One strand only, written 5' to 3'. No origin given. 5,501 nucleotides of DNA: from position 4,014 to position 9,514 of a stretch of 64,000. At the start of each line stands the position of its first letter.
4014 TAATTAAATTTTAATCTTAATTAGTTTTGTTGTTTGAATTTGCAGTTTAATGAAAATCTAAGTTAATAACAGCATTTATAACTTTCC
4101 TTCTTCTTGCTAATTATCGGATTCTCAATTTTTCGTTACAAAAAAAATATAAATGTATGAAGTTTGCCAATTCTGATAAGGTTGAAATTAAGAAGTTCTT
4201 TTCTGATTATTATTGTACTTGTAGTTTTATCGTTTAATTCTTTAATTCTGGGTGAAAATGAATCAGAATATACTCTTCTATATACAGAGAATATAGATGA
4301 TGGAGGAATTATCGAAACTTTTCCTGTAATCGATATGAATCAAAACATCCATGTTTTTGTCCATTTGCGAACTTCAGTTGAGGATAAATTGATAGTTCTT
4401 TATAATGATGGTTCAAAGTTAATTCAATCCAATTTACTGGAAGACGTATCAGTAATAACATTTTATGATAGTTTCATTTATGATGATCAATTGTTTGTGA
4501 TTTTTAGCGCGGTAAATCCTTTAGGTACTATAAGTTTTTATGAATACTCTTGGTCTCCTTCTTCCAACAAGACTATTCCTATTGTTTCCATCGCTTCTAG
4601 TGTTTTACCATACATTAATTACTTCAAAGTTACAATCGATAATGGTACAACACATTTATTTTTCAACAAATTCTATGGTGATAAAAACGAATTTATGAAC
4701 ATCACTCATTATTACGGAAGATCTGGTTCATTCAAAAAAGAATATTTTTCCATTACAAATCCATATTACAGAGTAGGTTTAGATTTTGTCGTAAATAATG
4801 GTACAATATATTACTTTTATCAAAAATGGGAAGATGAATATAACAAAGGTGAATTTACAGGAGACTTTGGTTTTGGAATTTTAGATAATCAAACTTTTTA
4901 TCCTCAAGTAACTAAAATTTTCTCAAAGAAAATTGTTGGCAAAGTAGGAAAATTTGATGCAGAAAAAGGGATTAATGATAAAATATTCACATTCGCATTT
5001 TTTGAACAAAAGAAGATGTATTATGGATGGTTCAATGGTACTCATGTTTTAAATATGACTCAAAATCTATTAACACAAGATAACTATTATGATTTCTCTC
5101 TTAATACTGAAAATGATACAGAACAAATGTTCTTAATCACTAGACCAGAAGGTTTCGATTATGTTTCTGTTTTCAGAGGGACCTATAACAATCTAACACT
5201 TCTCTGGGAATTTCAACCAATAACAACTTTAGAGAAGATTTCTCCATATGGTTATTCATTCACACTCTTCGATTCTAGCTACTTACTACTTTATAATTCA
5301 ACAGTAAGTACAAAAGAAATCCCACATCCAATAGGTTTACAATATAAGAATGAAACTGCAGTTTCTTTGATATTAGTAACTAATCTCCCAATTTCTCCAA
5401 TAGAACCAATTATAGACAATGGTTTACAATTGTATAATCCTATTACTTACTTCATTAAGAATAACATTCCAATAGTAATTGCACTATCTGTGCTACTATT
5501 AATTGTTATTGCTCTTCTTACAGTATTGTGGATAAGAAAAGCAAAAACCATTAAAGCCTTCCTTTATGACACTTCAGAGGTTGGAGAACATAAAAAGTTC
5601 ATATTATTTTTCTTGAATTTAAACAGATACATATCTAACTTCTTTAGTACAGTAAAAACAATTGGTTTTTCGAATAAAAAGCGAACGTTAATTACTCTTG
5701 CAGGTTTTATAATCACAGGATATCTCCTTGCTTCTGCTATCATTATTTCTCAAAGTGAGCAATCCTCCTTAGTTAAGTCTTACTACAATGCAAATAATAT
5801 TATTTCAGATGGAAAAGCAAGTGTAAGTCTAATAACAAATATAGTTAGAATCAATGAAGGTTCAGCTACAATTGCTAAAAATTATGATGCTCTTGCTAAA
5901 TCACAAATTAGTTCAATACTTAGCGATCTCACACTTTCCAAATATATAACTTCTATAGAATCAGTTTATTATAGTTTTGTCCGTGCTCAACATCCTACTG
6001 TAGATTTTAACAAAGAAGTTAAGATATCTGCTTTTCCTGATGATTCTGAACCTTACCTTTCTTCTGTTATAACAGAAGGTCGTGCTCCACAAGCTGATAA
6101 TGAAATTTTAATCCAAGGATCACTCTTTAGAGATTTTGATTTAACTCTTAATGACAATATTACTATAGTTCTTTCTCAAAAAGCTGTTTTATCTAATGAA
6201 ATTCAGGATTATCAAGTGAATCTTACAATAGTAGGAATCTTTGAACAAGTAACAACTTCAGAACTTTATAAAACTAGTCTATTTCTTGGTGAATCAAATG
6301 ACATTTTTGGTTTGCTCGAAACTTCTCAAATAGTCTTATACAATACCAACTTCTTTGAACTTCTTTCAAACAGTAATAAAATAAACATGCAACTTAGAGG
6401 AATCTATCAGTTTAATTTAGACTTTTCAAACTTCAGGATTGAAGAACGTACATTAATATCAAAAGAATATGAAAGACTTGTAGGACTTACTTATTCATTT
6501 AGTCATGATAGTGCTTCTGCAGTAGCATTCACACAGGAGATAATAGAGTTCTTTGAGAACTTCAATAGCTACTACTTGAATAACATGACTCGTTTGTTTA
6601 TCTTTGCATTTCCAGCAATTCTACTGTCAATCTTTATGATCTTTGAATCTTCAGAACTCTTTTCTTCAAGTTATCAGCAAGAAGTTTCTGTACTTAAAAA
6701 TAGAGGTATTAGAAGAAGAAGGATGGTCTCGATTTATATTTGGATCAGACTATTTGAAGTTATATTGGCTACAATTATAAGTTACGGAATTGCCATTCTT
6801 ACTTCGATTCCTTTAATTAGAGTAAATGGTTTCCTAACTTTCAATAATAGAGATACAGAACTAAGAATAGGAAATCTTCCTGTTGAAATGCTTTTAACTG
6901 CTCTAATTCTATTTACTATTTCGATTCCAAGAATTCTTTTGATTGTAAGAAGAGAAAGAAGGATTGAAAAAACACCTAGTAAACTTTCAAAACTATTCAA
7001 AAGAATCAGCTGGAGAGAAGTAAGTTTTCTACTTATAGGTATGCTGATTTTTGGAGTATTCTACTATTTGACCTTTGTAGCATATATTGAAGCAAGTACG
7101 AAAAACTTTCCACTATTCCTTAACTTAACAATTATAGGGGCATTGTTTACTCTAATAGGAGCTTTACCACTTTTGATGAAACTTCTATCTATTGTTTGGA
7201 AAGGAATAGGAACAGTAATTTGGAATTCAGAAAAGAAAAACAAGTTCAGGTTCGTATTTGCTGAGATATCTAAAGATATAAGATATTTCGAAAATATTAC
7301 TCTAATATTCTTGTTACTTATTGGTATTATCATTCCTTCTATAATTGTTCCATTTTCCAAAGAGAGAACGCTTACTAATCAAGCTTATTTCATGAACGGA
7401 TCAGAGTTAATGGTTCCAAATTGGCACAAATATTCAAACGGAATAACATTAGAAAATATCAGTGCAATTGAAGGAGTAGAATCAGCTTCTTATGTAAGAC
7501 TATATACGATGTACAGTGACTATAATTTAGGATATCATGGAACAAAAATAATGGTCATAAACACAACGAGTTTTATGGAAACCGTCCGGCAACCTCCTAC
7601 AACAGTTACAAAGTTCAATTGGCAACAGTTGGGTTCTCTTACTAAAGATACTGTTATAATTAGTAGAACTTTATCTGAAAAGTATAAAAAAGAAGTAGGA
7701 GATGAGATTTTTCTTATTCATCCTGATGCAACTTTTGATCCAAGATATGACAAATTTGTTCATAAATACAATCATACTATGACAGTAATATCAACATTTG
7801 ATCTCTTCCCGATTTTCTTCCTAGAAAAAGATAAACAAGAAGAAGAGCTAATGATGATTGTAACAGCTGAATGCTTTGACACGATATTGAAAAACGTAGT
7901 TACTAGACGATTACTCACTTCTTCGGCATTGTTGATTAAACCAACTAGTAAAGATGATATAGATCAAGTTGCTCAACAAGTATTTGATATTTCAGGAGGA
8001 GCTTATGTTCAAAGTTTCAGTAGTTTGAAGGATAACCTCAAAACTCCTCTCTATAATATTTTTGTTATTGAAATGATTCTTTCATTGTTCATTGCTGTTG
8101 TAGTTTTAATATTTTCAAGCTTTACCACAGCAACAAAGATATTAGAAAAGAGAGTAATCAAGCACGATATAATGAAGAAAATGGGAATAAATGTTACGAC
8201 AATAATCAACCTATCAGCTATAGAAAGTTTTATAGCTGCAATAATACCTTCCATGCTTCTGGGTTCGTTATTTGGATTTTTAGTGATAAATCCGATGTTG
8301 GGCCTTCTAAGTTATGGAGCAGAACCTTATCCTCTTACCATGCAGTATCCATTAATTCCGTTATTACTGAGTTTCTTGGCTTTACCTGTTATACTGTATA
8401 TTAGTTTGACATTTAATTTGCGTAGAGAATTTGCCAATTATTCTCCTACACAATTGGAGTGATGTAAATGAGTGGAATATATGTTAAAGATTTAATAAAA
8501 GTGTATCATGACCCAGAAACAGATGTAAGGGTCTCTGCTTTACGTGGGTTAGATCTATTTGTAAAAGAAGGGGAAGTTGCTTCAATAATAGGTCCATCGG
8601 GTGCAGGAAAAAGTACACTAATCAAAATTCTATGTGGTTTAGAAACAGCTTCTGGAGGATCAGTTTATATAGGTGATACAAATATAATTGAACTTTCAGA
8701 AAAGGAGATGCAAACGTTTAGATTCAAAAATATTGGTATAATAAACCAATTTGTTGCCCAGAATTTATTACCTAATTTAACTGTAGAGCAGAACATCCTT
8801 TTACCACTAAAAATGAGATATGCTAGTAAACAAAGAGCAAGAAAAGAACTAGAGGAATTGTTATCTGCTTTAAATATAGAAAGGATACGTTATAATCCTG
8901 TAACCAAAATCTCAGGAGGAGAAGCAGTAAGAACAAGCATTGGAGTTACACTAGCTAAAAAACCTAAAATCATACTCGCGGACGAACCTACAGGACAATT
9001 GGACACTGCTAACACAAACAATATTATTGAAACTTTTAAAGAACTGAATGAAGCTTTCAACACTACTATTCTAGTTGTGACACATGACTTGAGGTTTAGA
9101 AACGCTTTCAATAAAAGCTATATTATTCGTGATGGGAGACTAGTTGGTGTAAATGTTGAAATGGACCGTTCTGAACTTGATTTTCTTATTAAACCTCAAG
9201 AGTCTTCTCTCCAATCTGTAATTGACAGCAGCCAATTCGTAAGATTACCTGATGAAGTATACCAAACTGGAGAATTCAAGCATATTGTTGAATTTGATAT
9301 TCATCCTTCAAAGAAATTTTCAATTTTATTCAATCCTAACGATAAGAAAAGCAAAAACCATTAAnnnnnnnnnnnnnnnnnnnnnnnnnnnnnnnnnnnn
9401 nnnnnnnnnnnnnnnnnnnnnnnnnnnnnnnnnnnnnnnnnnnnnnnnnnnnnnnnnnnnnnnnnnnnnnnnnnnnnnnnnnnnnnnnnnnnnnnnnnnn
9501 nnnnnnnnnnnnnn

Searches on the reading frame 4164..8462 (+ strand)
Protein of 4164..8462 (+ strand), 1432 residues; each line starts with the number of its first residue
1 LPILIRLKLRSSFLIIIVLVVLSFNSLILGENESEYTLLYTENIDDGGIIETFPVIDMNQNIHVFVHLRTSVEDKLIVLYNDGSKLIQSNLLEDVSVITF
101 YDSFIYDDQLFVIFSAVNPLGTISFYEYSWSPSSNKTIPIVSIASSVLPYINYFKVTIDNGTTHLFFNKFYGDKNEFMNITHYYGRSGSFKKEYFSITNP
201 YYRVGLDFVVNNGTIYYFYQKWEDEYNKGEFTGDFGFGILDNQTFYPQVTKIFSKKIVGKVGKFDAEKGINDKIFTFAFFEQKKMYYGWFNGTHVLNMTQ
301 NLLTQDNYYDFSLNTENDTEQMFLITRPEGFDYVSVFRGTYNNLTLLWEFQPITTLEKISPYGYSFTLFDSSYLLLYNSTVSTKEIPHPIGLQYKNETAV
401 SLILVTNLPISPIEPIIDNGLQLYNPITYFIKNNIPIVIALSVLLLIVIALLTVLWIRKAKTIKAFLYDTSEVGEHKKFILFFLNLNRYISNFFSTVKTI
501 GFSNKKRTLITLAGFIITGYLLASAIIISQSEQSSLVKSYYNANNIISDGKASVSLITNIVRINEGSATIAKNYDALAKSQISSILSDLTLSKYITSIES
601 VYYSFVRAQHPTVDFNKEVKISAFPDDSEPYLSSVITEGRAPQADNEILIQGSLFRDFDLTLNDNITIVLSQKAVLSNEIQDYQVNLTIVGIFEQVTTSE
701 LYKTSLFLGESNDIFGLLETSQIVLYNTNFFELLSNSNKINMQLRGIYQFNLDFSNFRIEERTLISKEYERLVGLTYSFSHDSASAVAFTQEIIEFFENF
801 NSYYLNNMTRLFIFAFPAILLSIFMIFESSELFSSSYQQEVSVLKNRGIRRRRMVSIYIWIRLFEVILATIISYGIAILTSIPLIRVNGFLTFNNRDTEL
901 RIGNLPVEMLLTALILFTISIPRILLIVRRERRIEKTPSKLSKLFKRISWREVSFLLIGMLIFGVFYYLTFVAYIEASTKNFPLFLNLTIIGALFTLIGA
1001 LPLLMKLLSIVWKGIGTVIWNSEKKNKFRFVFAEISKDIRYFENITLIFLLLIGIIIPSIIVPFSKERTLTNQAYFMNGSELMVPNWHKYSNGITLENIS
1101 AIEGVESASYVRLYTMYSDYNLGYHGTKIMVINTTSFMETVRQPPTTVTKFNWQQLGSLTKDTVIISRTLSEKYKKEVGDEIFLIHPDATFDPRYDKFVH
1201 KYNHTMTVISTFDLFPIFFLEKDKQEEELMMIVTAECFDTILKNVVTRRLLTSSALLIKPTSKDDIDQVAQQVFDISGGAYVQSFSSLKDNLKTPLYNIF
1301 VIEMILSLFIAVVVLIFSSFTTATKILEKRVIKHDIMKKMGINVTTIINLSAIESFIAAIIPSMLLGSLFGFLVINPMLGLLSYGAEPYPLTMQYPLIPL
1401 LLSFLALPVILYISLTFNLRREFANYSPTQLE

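Call 4: search_protein_families(library=pfam, proteins=[window:4164-8462:+], max_evalue=0.01)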
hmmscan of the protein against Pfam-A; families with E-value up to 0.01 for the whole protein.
window:4164-8462:+ (1432 aa): 2 families
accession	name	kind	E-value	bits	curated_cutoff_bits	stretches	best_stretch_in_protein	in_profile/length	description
PF12704.14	MacB_PCD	-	1.6e-05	25.7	27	0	1082-1273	40-204/207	MacB-like periplasmic core domain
PF02687.27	FtsX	-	0.0011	19.4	25.5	1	813-921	2-112/120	FtsX-like permease C-terminal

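Call 15: search_protein_families(library=ncbifam, proteins=[window:4164-8462:+], max_evalue=0.01)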
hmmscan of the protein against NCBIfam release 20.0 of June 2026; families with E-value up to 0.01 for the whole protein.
window:4164-8462:+ (1432 aa): 0 families

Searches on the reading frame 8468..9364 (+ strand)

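Call 4: search_protein_families(library=pfam, proteins=[window:8468-9364:+], max_evalue=0.01)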
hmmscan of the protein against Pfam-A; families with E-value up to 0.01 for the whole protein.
window:8468-9364:+ (298 aa): 7 families
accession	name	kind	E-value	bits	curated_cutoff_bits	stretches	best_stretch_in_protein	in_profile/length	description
PF00005.33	ABC_tran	-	1.8e-29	103.5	25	1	25-175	1-136/137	ABC transporter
PF13304.12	AAA_21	-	4.5e-06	27.4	27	1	38-58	2-22/304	AAA domain, putative AbiEii toxin, Type IV TA system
PF02463.25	SMC_N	-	0.00024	21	40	1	36-217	25-208/220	RecF/RecN/SMC N terminal domain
PF13555.12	AAA_29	-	0.0011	19.2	27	1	35-52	23-39/61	P-loop containing region of AAA domain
PF03193.22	RsgA_GTPase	-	0.0015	18.8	30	1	33-59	105-130/174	RsgA GTPase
PF03215.21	Rad17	-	0.0023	18.4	23.8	0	38-96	48-103/186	Rad17 P-loop domain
PF01926.29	MMR_HSR1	-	0.0046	17.5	21.9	0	39-60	3-23/113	50S ribosome-binding GTPase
